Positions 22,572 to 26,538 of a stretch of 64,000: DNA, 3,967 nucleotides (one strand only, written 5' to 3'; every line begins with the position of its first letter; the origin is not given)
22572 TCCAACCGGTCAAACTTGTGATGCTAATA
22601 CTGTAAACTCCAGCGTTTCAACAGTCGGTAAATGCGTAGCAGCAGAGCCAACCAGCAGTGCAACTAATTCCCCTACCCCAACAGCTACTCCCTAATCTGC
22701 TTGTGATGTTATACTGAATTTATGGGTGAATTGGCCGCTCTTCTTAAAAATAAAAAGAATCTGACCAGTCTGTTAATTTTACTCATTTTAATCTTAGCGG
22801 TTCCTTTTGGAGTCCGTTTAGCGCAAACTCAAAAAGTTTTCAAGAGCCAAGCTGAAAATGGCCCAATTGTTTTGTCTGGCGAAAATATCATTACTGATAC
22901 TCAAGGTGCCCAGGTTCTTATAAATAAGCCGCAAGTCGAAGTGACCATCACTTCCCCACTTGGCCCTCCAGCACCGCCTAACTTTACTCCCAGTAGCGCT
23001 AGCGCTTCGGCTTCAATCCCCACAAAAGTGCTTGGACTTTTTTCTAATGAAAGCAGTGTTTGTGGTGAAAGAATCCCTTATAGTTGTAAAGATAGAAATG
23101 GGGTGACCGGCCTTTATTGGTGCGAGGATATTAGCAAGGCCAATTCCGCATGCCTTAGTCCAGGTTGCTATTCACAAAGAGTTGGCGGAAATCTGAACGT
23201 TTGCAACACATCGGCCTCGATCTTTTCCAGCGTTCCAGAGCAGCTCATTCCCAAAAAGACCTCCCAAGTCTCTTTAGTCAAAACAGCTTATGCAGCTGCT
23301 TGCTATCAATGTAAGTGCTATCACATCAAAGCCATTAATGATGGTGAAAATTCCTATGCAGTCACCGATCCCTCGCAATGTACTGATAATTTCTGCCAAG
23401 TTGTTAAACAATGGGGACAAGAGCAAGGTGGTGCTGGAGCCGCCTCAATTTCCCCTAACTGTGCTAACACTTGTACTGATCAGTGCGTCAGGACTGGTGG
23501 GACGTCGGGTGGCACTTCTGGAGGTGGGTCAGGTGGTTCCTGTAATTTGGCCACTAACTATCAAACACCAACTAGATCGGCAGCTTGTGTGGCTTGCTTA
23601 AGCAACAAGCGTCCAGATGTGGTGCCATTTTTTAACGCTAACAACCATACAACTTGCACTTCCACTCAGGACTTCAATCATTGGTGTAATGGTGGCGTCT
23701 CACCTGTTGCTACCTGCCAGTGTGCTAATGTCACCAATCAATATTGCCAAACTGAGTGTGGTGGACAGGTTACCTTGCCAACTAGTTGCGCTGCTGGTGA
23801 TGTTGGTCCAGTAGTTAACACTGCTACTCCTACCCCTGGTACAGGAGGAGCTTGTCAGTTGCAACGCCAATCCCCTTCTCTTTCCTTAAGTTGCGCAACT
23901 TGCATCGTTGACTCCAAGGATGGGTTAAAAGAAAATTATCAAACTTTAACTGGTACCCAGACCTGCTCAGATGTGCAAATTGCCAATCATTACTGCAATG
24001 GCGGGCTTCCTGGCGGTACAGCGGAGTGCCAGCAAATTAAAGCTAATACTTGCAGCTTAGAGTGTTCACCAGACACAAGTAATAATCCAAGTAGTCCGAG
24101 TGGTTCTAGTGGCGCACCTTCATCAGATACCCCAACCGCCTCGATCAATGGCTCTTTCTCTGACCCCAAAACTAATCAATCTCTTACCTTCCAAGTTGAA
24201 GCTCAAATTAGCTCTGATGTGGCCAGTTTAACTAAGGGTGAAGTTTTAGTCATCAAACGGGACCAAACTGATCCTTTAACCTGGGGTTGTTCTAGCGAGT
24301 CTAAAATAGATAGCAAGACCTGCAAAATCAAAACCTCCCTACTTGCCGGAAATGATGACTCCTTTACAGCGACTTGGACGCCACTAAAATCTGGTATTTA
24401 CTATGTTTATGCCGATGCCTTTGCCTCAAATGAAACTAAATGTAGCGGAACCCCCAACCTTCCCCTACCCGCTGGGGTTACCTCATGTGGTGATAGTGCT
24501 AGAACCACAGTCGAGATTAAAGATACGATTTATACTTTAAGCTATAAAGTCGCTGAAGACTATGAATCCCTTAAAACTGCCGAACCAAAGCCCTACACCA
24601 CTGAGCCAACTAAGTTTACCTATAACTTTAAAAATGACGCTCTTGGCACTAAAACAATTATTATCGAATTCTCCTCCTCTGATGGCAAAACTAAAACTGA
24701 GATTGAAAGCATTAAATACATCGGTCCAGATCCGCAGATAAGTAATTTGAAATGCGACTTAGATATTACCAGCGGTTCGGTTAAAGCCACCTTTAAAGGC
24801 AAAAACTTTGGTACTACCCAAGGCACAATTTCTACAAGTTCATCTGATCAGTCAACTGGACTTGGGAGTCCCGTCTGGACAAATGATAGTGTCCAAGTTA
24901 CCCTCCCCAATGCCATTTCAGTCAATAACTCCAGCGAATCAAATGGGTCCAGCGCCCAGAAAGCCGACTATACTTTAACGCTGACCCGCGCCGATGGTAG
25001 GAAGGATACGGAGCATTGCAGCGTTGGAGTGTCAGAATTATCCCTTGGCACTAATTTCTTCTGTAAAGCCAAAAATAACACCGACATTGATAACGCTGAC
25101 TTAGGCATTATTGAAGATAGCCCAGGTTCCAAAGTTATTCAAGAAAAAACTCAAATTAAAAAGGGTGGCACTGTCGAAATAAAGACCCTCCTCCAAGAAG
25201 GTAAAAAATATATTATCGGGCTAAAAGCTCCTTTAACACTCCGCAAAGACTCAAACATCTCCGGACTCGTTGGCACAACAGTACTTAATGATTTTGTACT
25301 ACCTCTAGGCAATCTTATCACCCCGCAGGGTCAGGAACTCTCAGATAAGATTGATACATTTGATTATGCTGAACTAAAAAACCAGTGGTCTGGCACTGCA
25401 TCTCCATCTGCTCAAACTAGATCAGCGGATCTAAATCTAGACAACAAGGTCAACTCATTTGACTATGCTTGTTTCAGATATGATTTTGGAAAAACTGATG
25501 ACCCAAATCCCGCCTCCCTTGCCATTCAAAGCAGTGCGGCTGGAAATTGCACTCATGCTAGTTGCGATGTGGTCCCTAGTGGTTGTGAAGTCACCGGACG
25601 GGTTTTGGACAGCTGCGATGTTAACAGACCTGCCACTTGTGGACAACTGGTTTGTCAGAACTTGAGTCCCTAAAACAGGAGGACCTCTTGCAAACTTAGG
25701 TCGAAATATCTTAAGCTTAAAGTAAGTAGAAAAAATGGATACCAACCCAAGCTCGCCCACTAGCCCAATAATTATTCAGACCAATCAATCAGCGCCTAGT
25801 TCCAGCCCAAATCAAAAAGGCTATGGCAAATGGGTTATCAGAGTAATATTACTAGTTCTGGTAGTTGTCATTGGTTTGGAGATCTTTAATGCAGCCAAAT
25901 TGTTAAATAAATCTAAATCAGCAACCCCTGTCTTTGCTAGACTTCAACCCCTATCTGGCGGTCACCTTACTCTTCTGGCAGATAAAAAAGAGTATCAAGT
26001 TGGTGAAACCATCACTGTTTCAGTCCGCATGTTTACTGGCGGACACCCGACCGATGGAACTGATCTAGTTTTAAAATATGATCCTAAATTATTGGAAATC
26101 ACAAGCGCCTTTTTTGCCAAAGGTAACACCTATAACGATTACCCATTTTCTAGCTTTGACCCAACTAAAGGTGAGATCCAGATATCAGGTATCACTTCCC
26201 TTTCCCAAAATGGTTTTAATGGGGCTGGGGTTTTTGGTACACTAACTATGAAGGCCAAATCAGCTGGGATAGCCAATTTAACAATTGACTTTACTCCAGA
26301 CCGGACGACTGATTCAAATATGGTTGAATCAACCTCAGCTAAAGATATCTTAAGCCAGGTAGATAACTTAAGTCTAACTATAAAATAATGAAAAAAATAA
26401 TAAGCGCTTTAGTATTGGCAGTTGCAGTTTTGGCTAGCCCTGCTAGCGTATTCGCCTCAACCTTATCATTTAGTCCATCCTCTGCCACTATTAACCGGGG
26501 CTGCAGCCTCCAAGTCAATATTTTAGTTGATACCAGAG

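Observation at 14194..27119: Candidate cohesin-dockerin (cellulosome-like) cell-surface system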

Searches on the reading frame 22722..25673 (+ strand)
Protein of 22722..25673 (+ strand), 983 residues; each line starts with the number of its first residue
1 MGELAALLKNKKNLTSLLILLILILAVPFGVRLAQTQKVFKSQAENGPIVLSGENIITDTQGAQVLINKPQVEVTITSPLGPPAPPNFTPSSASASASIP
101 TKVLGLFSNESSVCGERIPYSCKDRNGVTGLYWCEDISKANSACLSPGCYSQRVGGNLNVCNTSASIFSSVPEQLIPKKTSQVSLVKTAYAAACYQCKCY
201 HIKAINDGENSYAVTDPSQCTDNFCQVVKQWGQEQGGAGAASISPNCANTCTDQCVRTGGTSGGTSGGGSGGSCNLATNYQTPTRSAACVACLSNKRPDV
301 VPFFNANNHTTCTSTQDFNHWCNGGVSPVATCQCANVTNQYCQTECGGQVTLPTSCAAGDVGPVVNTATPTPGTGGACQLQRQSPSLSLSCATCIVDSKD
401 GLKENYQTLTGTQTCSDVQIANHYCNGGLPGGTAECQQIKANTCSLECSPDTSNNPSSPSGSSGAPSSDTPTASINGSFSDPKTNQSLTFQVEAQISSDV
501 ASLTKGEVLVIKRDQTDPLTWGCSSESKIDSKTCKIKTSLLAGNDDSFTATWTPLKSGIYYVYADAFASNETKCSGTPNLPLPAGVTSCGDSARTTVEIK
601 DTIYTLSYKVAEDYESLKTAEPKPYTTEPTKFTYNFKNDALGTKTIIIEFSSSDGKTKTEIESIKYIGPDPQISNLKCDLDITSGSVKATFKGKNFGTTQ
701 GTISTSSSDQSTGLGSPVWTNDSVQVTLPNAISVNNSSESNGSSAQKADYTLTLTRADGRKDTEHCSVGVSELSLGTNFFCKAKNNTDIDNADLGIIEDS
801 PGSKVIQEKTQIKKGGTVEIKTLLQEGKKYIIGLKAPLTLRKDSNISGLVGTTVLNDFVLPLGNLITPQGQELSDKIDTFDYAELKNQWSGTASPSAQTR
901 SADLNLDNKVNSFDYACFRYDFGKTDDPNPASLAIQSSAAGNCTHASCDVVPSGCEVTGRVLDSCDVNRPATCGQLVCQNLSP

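Call 3: search_protein_families(library=pfam, proteins=[window:22722-25673:+], max_evalue=1)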
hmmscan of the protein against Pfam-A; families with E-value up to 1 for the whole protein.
window:22722-25673:+ (983 aa): 2 families
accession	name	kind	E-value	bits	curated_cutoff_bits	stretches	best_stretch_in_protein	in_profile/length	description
PF00404.24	Dockerin_1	-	7.3e-06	26.5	22.9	1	875-916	8-50/57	Dockerin type I domain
PF19119.5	DUF5803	-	0.3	11.1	25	1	653-736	35-114/196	Family of unknown function (DUF5803)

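Call 4: search_protein_families(library=ncbifam, proteins=[window:22722-25673:+], max_evalue=1)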
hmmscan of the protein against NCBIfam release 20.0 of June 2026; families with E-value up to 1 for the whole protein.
window:22722-25673:+ (983 aa): 0 families

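Call 81: search_protein_families(library=pfam, alignment_id=A8, max_evalue=0.001)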
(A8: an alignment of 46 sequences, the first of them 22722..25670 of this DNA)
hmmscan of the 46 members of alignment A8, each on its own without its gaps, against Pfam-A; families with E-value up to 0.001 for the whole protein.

A. member 1, window:22722-25670:+ (983 aa): 1 family
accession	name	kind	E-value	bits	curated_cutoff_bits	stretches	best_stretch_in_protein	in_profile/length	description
PF00404.24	Dockerin_1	-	7.3e-06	26.5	22.9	1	875-916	8-50/57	Dockerin type I domain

B. families by the number of members that match (of 46 scanned): 16 families
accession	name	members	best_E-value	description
PF00404.24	Dockerin_1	33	1.4e-09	Dockerin type I domain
PF01833.30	TIG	13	3.7e-19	IPT/TIG domain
PF00963.24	Cohesin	3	2.1e-06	Cohesin domain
PF17210.9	SdrD_B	2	1.3e-11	SdrD B-like domain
PF22633.2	F5_F8_type_C_2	1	1.3e-11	NedA-like, galactose-binding domain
PF12708.12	Pect-lyase_RHGA_epim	1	1.4e-10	Rhamnogalacturonase A/epimerase, pectate lyase-like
PF00754.31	F5_F8_type_C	1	2.1e-10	F5/8 type C domain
PF07588.17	DUF1554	1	4.3e-10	Protein of unknown function (DUF1554)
PF00041.27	fn3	1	5.1e-08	Fibronectin type III domain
PF06482.17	Endostatin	1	9.3e-08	Collagenase NC10 and Endostatin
PF16158.11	N_BRCA1_IG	1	5.2e-07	Ig-like domain from next to BRCA1 gene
PF16841.11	CBM60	1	6e-07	Ca-dependent carbohydrate-binding module xylan-binding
PF05345.18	He_PIG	1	6.5e-07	Putative Ig domain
PF13229.12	Beta_helix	1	4.4e-06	Right handed beta helix region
PF16640.11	Big_3_5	1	0.00056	Bacterial Ig-like domain (group 3)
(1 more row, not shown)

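Call 91: find_encoding_contigs(protein=window:22722-25673:+, flank=1000, max_places=2)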
Protein window:22722-25673:+ (983 aa): no gene with exactly this product is on record in the collection.

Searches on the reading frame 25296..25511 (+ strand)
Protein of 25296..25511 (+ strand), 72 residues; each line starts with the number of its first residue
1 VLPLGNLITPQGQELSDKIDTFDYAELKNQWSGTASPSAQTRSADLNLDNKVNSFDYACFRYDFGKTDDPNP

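Call 50: search_solved_structures(query=A5, max_evalue=1, show_alignments=2)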
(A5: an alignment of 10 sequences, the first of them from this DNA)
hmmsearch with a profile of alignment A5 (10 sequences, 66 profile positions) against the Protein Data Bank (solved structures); distinct sequences matched with E-value up to 1: 177 (the best 60 are shown).
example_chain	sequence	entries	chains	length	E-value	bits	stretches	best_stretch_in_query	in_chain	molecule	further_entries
2mte_A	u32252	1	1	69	5.1e-11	45.5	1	5-59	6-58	Cellulose 1,4-beta-cellobiosidase (reducing end) CelS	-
1daq_A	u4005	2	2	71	5.5e-11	45.4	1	5-59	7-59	ENDOGLUCANASE SS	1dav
4fl4_A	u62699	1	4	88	3.3e-09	39.7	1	3-51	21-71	Glycoside hydrolase family 9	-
2yik_A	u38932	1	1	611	1.3e-08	37.8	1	4-54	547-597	ENDOGLUCANASE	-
5nrk_B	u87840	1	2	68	2e-08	37.2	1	5-56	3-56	DocCel5: Type I dockerin repeat domain from A. cellulolyticus family 5 endoglucanase WP_01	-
2y3n_B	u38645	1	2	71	2.2e-08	37.1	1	5-63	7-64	CELLULOSOMAL FAMILY-48 PROCESSIVE GLYCOSIDE HYDROLASE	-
5nrm_B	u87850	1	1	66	1.1e-07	34.8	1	5-56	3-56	DocCel5: Type I dockerin repeat domain from A. cellulolyticus family 5 endoglucanase WP_01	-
4cj0_A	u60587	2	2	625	2.3e-07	33.8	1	4-51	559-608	ENDOGLUCANASE D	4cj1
1clc_A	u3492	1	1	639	2.3e-07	33.8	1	4-51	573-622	ENDOGLUCANASE CELD; EC: 3.2.1.4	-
4dh2_B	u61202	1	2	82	4.6e-07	32.9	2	38-57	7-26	Dockerin type 1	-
2vn6_B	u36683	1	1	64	2.8e-06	30.3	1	5-57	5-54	ENDOGLUCANASE A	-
2vn5_B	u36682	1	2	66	3.1e-06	30.2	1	5-57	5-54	ENDOGLUCANASE A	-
8x39_A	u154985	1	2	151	6.5e-06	29.2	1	3-56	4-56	Serine protease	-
8x3a_A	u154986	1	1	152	6.9e-06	29.1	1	3-56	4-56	Serine protease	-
1ohz_B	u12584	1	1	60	1.7e-05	27.8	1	4-51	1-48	ENDO-1,4-BETA-XYLANASE Y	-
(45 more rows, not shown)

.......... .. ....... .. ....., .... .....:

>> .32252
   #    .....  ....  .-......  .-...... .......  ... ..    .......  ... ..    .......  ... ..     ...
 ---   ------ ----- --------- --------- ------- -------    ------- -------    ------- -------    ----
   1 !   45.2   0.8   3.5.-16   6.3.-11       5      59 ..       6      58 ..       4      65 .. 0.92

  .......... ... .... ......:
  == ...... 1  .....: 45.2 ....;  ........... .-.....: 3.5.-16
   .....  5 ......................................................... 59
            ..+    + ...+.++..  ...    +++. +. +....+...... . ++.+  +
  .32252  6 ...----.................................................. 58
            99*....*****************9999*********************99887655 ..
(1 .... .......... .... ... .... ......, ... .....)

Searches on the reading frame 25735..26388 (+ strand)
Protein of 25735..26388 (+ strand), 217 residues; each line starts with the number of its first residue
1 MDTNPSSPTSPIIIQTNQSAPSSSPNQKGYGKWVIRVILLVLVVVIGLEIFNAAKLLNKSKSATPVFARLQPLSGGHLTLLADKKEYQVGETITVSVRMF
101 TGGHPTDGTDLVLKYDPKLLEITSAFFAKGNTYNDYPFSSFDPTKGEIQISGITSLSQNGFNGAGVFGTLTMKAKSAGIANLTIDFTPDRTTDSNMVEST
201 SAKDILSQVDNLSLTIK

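Call 3: search_protein_families(library=pfam, proteins=[window:25735-26388:+], max_evalue=1)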
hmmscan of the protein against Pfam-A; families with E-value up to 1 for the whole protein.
window:25735-26388:+ (217 aa): 2 families
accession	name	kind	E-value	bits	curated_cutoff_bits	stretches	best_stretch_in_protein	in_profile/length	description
PF00963.24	Cohesin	-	2.2e-09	38.1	24.1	1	83-194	6-121/139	Cohesin domain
PF07703.20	A2M_BRD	-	0.055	14.2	22.7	1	78-103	1-26/140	Alpha-2-macroglobulin bait region domain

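Call 4: search_protein_families(library=ncbifam, proteins=[window:25735-26388:+], max_evalue=1)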
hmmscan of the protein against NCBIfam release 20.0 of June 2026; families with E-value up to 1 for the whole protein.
window:25735-26388:+ (217 aa): 0 families

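Call 23: search_solved_structures(query=window:25735-26388:+, max_evalue=1, show_alignments=1)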
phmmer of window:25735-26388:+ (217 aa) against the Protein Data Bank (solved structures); distinct sequences matched with E-value up to 1: 1.
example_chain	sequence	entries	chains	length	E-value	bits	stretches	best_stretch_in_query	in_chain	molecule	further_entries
5g5d_A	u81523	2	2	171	0.77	12.4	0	74-124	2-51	CELLULOSOME ANCHORING PROTEIN COHESIN REGION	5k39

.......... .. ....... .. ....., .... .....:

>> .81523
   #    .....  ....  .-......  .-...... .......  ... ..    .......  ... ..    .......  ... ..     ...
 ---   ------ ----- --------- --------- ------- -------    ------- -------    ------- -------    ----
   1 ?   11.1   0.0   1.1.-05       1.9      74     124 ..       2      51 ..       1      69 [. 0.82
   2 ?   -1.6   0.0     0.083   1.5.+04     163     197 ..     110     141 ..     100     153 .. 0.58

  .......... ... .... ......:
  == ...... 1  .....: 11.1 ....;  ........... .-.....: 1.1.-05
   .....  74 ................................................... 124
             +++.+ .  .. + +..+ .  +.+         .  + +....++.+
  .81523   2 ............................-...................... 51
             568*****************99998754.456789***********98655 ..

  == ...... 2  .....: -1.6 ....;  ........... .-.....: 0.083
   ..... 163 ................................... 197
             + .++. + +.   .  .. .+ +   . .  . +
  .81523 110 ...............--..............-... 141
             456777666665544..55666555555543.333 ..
